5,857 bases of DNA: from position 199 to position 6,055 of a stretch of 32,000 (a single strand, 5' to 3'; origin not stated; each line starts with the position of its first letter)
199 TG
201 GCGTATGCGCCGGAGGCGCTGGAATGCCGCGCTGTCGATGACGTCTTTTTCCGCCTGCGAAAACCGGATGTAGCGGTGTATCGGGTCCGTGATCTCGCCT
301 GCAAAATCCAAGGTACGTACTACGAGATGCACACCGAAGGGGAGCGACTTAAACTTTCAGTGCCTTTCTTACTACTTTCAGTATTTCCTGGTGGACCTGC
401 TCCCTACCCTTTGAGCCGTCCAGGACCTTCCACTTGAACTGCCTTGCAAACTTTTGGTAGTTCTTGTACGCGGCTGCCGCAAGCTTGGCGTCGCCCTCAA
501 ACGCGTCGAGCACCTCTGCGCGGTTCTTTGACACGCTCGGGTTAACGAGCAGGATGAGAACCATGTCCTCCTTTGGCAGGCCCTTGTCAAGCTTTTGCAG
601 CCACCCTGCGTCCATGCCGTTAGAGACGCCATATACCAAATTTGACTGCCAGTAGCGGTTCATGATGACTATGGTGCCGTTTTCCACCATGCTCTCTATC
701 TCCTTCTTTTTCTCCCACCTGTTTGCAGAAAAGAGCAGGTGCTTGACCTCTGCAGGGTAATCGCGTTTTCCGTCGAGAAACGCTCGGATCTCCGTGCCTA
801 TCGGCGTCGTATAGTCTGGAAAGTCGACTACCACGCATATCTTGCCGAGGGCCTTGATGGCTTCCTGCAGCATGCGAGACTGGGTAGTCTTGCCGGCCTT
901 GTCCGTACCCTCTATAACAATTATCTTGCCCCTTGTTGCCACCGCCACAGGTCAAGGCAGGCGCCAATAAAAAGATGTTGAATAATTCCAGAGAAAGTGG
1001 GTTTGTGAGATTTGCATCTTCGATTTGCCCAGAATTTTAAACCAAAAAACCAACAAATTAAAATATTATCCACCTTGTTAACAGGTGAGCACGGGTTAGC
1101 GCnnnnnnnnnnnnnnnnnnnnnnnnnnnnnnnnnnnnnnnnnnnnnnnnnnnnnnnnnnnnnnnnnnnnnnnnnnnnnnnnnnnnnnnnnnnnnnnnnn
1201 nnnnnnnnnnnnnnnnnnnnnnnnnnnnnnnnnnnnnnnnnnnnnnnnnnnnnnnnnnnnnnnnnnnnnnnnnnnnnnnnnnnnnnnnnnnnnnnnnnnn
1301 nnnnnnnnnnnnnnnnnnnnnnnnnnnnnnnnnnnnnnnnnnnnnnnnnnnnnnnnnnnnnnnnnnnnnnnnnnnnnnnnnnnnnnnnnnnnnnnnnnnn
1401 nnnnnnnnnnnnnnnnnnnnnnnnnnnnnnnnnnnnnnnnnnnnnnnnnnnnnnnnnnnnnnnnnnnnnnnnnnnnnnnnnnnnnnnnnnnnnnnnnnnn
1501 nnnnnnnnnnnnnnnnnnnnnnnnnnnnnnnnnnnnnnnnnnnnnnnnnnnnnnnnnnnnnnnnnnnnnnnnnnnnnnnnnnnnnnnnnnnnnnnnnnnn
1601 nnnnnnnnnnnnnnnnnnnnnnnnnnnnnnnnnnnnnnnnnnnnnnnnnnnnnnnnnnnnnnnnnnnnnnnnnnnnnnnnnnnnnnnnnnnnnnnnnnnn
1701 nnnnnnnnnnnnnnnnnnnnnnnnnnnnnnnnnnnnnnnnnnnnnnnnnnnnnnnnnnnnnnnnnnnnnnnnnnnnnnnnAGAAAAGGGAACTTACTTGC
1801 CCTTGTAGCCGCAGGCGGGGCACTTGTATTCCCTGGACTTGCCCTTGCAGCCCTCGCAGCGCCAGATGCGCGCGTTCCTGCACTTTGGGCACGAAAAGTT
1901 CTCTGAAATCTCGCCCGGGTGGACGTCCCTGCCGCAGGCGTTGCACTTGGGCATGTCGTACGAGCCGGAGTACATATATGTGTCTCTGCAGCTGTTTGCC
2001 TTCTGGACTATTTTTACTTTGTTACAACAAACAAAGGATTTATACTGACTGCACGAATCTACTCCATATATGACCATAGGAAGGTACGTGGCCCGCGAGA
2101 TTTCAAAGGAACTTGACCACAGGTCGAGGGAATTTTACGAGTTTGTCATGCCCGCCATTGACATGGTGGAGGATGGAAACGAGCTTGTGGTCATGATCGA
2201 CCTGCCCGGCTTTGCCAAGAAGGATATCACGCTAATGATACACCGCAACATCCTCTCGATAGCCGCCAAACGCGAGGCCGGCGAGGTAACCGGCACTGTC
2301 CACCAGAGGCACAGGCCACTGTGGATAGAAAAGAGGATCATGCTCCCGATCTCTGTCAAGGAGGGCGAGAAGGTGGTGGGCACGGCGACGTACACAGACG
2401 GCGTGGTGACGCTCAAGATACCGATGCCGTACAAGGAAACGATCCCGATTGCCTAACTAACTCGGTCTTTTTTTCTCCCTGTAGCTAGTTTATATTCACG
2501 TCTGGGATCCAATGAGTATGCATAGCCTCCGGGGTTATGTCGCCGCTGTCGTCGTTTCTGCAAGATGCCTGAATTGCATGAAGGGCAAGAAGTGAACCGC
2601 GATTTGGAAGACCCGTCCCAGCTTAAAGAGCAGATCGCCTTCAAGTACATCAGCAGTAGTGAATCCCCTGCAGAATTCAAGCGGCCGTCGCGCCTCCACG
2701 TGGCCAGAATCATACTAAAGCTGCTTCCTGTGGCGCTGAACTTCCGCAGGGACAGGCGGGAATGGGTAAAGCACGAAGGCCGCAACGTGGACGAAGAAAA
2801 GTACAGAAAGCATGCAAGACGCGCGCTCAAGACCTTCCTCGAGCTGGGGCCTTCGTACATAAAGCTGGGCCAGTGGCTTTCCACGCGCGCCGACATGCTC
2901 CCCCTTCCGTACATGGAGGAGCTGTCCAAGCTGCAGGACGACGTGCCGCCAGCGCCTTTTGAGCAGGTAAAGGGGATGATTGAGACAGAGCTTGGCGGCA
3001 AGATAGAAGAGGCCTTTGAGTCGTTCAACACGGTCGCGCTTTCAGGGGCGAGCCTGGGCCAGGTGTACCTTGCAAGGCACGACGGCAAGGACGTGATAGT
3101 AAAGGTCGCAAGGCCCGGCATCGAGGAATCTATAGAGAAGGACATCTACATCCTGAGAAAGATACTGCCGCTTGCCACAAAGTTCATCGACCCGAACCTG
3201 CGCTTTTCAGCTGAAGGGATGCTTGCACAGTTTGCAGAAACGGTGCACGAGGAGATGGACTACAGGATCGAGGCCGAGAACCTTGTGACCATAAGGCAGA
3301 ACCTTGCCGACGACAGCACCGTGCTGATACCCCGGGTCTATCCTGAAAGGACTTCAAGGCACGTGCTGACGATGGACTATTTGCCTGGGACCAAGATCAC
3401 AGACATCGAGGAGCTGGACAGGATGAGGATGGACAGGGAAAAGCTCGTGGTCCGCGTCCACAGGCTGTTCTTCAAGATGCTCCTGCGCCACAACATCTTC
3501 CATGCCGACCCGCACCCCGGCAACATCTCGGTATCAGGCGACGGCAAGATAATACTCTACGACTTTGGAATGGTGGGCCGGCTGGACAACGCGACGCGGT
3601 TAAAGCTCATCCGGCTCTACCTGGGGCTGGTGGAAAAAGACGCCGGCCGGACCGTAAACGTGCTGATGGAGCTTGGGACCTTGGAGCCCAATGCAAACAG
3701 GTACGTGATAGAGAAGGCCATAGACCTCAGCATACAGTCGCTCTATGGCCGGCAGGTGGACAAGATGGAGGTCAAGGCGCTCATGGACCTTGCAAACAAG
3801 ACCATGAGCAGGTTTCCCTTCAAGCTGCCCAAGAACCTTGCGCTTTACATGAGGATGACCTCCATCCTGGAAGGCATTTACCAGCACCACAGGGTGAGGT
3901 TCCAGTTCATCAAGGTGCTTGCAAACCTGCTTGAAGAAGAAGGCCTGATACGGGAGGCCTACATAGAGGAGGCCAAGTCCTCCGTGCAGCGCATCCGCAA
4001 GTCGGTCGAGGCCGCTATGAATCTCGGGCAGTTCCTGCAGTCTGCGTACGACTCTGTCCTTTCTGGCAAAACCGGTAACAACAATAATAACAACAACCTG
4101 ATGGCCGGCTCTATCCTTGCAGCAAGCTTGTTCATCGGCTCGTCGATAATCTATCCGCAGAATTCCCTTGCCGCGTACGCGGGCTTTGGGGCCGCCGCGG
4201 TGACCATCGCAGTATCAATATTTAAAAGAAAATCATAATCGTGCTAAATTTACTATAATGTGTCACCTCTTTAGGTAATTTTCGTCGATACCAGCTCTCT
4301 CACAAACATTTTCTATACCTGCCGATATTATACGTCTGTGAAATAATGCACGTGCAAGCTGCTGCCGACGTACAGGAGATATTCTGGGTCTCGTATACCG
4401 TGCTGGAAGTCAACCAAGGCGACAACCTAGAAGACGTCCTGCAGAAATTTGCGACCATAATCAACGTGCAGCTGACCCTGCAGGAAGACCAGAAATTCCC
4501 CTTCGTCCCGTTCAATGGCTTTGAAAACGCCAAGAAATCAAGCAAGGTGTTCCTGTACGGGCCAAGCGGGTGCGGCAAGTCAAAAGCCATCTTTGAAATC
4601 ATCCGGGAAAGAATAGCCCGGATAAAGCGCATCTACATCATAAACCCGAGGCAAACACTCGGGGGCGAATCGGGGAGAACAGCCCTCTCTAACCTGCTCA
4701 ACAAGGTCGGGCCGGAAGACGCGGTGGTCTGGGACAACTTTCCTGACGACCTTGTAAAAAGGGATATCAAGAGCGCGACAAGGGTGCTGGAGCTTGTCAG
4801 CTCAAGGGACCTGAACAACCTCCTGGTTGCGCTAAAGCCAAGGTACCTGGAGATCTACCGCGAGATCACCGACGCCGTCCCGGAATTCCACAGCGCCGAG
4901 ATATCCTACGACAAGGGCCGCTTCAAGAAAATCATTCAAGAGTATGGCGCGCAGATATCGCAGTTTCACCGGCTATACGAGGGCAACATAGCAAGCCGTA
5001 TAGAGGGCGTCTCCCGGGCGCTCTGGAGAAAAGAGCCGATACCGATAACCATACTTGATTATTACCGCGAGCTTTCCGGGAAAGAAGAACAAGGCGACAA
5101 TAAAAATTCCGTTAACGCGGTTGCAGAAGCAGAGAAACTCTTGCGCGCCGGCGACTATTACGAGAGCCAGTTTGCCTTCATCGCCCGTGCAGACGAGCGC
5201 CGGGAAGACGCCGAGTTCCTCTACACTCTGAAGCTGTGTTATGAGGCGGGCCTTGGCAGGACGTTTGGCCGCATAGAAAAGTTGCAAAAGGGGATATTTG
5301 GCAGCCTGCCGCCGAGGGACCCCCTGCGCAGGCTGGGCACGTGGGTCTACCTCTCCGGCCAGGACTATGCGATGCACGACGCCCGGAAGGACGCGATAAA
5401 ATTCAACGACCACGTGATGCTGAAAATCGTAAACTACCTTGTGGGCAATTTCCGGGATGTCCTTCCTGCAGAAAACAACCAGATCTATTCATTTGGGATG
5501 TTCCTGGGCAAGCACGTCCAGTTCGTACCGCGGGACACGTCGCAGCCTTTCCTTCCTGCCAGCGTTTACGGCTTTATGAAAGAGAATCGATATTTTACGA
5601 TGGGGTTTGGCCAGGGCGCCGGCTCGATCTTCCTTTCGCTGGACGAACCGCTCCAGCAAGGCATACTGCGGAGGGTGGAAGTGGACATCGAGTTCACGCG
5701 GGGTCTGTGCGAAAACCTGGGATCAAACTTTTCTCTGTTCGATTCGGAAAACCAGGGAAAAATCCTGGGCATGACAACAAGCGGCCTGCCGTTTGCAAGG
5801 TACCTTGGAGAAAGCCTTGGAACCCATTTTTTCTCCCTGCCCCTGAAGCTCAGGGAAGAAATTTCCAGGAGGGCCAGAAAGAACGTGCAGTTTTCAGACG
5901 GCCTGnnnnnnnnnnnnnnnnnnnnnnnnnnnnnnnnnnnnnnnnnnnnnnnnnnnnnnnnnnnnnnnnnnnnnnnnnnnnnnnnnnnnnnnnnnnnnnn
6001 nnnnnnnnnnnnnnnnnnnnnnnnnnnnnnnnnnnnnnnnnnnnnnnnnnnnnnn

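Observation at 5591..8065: A 33-residue '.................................' repeat that I cannot assign to a known repeat family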

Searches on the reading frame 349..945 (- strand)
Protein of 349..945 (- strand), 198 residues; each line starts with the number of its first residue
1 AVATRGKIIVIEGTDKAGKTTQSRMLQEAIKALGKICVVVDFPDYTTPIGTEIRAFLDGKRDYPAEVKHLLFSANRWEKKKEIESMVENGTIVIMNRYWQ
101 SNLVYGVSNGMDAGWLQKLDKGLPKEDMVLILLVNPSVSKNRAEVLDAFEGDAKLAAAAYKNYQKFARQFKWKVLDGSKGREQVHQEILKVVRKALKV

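Call 29: search_protein_families(library=pfam, proteins=[window:349-945:-], max_evalue=0.001)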
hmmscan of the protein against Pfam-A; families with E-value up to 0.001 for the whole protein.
window:349-945:- (198 aa): 1 family
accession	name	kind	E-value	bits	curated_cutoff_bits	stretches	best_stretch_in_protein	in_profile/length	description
PF02223.23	Thymidylate_kin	-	6.3e-31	107.9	27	1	11-188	1-185/185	Thymidylate kinase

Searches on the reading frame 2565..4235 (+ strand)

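Call 12: search_protein_families(library=pfam, proteins=[window:2565-4235:+], max_evalue=0.01)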
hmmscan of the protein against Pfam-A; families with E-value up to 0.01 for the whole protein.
window:2565-4235:+ (557 aa): 4 families
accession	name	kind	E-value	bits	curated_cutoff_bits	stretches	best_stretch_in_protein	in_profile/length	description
PF03109.22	ABC1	-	6.1e-73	245.4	22.9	1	122-365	1-242/244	ABC1 atypical kinase-like domain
PF01163.29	RIO1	-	0.00028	21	22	1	252-335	69-149/187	RIO domain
PF01636.29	APH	-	0.00033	20.9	23.2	0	290-338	146-198/239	Phosphotransferase enzyme family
PF00069.31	Pkinase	-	0.00056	19.8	31.7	1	256-345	64-153/263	Protein kinase domain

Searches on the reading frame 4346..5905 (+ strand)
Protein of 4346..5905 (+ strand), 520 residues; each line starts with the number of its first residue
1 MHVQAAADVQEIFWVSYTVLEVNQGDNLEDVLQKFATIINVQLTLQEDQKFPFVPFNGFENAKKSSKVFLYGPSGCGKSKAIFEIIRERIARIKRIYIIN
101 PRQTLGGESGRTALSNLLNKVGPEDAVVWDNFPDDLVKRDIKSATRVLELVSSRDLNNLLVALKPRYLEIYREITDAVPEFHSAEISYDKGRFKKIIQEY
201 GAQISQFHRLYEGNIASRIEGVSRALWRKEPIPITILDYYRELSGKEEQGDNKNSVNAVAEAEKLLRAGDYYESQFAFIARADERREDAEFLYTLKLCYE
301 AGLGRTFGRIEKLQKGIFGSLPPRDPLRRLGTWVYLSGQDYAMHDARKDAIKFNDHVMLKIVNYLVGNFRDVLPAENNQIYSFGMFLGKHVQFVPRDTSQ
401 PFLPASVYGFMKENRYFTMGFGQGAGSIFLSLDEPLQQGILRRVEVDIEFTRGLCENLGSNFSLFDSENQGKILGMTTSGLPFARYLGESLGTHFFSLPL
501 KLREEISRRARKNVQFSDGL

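Call 32: predict_structure(alignment_id=A2)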
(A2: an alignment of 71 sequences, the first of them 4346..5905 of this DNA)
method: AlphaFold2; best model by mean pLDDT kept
length: 520 residues; sequences in the alignment: 71
mean_pLDDT: 90.2   pTM: 0.88
mean pLDDT of the five models: 90.2, 90.1, 89.9, 89.5, 89.1
residues with pLDDT >= 90: 379; 70-90: 120; 50-70: 10; < 50: 11
segments of 3 or more residues with pLDDT < 50: 1-9
pLDDT, mean of each block of 10 residues (from residue 1): 38 89 87 94 82 94 97 93 96 95 87 93 96 86 91 93 92 92 95 96 91 93 91 89 81 71 78 89 94 97 95 98 89 88 90 96 96 93 97 85 91 95 96 92 92 93 90 90 93 86 93 93
secondary structure, 60 per line:
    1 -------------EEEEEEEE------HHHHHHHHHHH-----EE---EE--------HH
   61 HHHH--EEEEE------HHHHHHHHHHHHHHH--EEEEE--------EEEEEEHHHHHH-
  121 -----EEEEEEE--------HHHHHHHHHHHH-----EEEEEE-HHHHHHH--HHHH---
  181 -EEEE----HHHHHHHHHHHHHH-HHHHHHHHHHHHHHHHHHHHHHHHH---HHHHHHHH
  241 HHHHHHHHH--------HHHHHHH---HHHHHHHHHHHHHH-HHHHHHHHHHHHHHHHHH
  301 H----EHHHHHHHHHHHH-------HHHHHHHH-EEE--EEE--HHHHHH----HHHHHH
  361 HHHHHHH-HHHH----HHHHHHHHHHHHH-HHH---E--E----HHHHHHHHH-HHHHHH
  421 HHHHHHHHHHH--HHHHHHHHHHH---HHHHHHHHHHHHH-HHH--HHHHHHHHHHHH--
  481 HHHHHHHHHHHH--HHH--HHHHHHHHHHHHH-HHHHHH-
elements in order: E14-21 H28-38 H59-64 E67-71 H78-92 E95-99 E108-113 H114-119 E126-132 H141-152 E158-163 H165-171 H174-177 E182-185 H190-203 H205-229 H233-249 H258-264 H268-281 H283-301 H307-318 H326-333 E335-337 E340-342 H345-350 H355-367 H369-372 H377-389 H405-413 H415-431 H434-444 H448-460 H467-478 H481-492 H500-512 H514-519
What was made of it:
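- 4724..4750 (+): Walker B-like strand, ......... (aa 127-135). The model has a beta strand at 126-132 (call 32).
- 5366..5380 (+): YAMHD (aa 341-345): an MHD-like motif at the end of the predicted winged-helix domain. The motif follows the beta hairpin 335-342 in the model (call 32).
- On STAND NTPase (Apaf-1/MalT/NLR class): The AlphaFold2 model has pLDDT 90 and the expected secondary-structure order (call 32).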

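Call 36: fold_search(model_id=the predicted structure, library=pdb)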
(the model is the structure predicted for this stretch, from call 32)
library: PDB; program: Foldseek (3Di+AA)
matches with E <= 10: 579; with E <= 0.001: 10
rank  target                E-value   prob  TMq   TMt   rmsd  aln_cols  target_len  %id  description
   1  3shf                  3.8e-06  1.00  0.34  0.19  12.9       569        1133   11  Crystal structure of the R265S mutant of full-length murine Apaf-1 (released 2011-08-24)
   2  9zjv_A                5.2e-05  1.00  0.37  0.20  10.9       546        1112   11  Human sterile alpha motif domain-containing protein 9 (SAMD9), asymmetric dimer "wing" shape (released 2026-02-25)
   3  9zjw_A                9.6e-05  1.00  0.34  0.19  12.1       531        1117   10  Human sterile alpha motif domain-containing protein 9 (SAMD9), loss-of-function mutant R837A (released 2026-02-25)
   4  9zjr                  1.6e-04  1.00  0.33  0.18  13.5       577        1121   10  Human sterile alpha motif domain-containing protein 9 (SAMD9), monomer (released 2026-02-25)
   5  8bob_C                2.6e-04  1.00  0.38  0.45   9.5       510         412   10  Structural basis for negative regulation of the maltose system (released 2023-10-18)
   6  9jap_A                3.3e-04  1.00  0.26  0.18  25.1       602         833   11  Helical structure of EfAvs5(SIR2-STAND) (released 2025-03-19)
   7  9nc9_D                5.6e-04  0.99  0.23  0.17  20.9       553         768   12  Helical assembly of AVAST5 filament (released 2026-02-18)
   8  9zjs_B                6.6e-04  1.00  0.35  0.20  13.0       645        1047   11  Human sterile alpha motif domain-containing protein 9 (SAMD9), asymmetric dimer "shell" shape (released 2026-02-25)
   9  8dgc_A                9.4e-04  0.93  0.20  0.07  25.1       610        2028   10  Avs3 bound to phage PhiV-1 terminase (released 2022-08-03)
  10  7uiv_A                9.9e-04  1.00  0.26  0.24  18.4       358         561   15  ClpAP complex bound to ClpS N-terminal extension, class IIa (released 2022-11-09)
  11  7uiw_A                1.0e-03  1.00  0.26  0.24  18.1       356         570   14  ClpAP complex bound to ClpS N-terminal extension, class IIb (released 2022-11-09)
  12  7uiy_C                1.1e-03  1.00  0.23  0.21  18.1       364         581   14  ClpAP complex bound to ClpS N-terminal extension, class IIIa (released 2022-10-26)
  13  7uiv_E                1.2e-03  1.00  0.26  0.24  18.2       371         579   14  ClpAP complex bound to ClpS N-terminal extension, class IIa (released 2022-11-09)
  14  5vy8_A                1.3e-03  1.00  0.29  0.26  17.4       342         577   11  S. cerevisiae Hsp104-ADP complex (released 2017-07-05)
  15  8a8w_F                1.4e-03  0.99  0.27  0.26  25.1       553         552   12  Mycobacterium tuberculosis ClpC1 hexamer structure bound to the natural product antibiotic Ecumycin (class 1) (released 2022-10-26)
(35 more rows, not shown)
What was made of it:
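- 4346..5590 (+): N-terminal module (aa 1-415): nucleotide-binding domain, helical domain, winged-helix domain and a second helical domain. The best Foldseek PDB hits are Apaf-1 (E 3.8e-6), SAMD9, MalT 8bob, Avs5, Avs3 and NLRP3 (call 36).
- On STAND NTPase (Apaf-1/MalT/NLR class): Foldseek hits Apaf-1, SAMD9, MalT, Avs3, Avs5, NLRP3 and Dark ahead of or among AAA+ proteins (call 36).
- Closest known: MalT-type STAND signal-transduction ATPases. Same: The predicted ATPase module matches MalT at E 2.6e-4 and TM 0.38-0.45 (call 36).
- Closest known: Apaf-1 / NB-ARC. Same: Apaf-1 is the top fold hit (3shf, E 3.8e-6; call 36).
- The N-terminal model matches Apaf-1, SAMD9, MalT, Avs3, Avs5 and NLRP3 (call 36). 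Fold hits include the antiviral STAND proteins Avs3 and Avs5 (call 36).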

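Call 41: find_related_loci(query=A2, collection=genome_contigs, flank=8000)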
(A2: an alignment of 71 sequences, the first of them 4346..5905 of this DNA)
Query A2 (520 aa) in genome_contigs; peptide patterns used: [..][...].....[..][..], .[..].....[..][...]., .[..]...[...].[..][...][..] (x = any residue, [..] = any of these).
152 stretches matched a pattern; 40 encode a relative of the query (tblastn E <= 1e-3); 40 distinct loci.
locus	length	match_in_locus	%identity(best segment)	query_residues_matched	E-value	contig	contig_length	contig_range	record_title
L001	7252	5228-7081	86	1-520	0e+0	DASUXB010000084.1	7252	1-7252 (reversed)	MAG TPA_asm: Nitrososphaera sp. isolate SMAG_U1858 k141_838348, whole genome shotgun sequence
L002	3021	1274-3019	51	15-520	0e+0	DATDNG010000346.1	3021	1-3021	MAG TPA_asm: Nitrososphaeraceae archaeon isolate SMAG_U431 k141_254597, whole genome shotgun sequence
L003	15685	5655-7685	48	15-520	1e-169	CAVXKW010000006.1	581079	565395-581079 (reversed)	MAG: uncultured Nitrososphaeraceae archaeon isolate MFD09603.bin.1.314 genome assembly, contig: contig_31190, whole geno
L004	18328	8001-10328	50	4-520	1e-166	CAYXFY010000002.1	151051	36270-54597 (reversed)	MAG TPA_asm: uncultured Nitrososphaera sp. isolate SRP290908_co1_399 genome assembly, contig: NODE_80_length_151051_cov_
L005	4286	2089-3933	48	10-520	3e-171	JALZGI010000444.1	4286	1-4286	MAG: Thermoproteota archaeon isolate SAD bin5 SC8822-24_k127_849388, whole genome shotgun sequence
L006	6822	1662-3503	49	10-520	1e-166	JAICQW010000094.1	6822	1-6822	MAG: Nitrososphaeraceae archaeon isolate TY_HYHR_2_bin.13 k141_6027269_length_6822_cov_12.0184, whole genome shotgun seq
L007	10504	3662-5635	49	34-520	9e-164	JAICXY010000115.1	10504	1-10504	MAG: Candidatus Nitrosocosmicus sp. isolate LS_FP_2_bin.144 k141_5345159_length_10504_cov_22.3950, whole genome shotgun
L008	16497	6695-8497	55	15-520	7e-180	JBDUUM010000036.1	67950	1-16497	MAG: Nitrososphaera sp. isolate NZ_1224 k127_11337104, whole genome shotgun sequence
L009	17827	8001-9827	47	15-520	3e-153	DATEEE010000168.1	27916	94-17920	MAG TPA_asm: Nitrososphaera sp. isolate SMAG_U8725 k141_2583836, whole genome shotgun sequence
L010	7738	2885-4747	46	11-520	3e-148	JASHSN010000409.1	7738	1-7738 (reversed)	MAG: Nitrososphaeraceae archaeon isolate JOPF128 JOPF_AWAY_contig_897270, whole genome shotgun sequence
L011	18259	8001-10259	46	33-520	1e-147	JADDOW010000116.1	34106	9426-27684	MAG: Nitrososphaeraceae archaeon isolate LB3_1 AB19_LB3_175_length_34132_cov_83, whole genome shotgun sequence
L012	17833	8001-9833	44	15-520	3e-144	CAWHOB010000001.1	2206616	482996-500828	MAG: uncultured Nitrososphaeraceae archaeon isolate MFD09603.bin.1.404 genome assembly, contig: contig_28444, whole geno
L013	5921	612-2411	44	21-520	2e-144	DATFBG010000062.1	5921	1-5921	MAG TPA_asm: Nitrososphaeraceae archaeon isolate SMAG_U8522 k141_2477860, whole genome shotgun sequence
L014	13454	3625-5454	44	15-520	1e-143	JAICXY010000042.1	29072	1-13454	MAG: Candidatus Nitrosocosmicus sp. isolate LS_FP_2_bin.144 k141_1331329_length_29072_cov_22.6564, whole genome shotgun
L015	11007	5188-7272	41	11-520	6e-141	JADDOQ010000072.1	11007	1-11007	MAG: Nitrososphaeraceae archaeon isolate YB3_2 AB19_YB3_716_length_11061_cov_75, whole genome shotgun sequence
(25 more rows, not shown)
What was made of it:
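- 5366..5380 (+): The family pattern is Y[AS]MHD[SAV]x[RK][END][AS] (call 41).
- Several genomes carry 2-3 paralogues (call 41).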

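Call 61: search_solved_structures(query=A2, max_evalue=10)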
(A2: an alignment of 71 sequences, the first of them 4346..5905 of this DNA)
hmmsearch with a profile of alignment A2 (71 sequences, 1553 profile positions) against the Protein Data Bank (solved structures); distinct sequences matched with E-value up to 10: 36.
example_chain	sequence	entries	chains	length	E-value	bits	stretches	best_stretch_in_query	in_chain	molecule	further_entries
3r5g_A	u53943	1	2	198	1.9e-11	45.3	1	1354-1536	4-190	CyaB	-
6fht_A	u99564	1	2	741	2.8e-08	34.8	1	1285-1504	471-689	Bacteriophytochrome,Adenylate cyclase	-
2w01_A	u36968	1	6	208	1.4e-07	32.5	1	1354-1505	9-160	ADENYLATE CYCLASE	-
8vd6_A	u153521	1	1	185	6.6e-06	27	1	1102-1258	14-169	CAP REPEAT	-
1wc1_A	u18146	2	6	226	4.5e-05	24.2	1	1360-1511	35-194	ADENYLATE CYCLASE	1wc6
1wc0_A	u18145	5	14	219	5.1e-05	24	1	1360-1511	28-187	ADENYLATE CYCLASE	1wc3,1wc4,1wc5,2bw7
4wp9_A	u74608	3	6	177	0.00015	22.5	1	1358-1536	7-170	Ma1120 | Cyclase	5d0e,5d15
4wp8_A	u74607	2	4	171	0.00021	22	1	1358-1535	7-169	Ma1120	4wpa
4wp3_A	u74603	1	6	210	0.0003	21.5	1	1359-1536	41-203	Ma1120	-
8jsz_A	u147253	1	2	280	0.0024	18.5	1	1360-1513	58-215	uridylate cyclase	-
3mr7_A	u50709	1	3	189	0.01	16.4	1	1397-1514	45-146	Adenylate/guanylate cyclase/hydrolase, alpha/beta fold family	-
10dq_K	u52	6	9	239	0.01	16.4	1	1228-1357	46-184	Inner kinetochore subunit MCM22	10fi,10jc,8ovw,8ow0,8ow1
6oua_K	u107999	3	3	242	0.01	16.4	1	1228-1357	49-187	Inner kinetochore subunit MCM22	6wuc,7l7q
4p2f_A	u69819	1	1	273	0.02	15.4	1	1336-1513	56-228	Adenylate cyclase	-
5o5k_A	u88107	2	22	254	0.027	15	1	1343-1513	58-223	Adenylate cyclase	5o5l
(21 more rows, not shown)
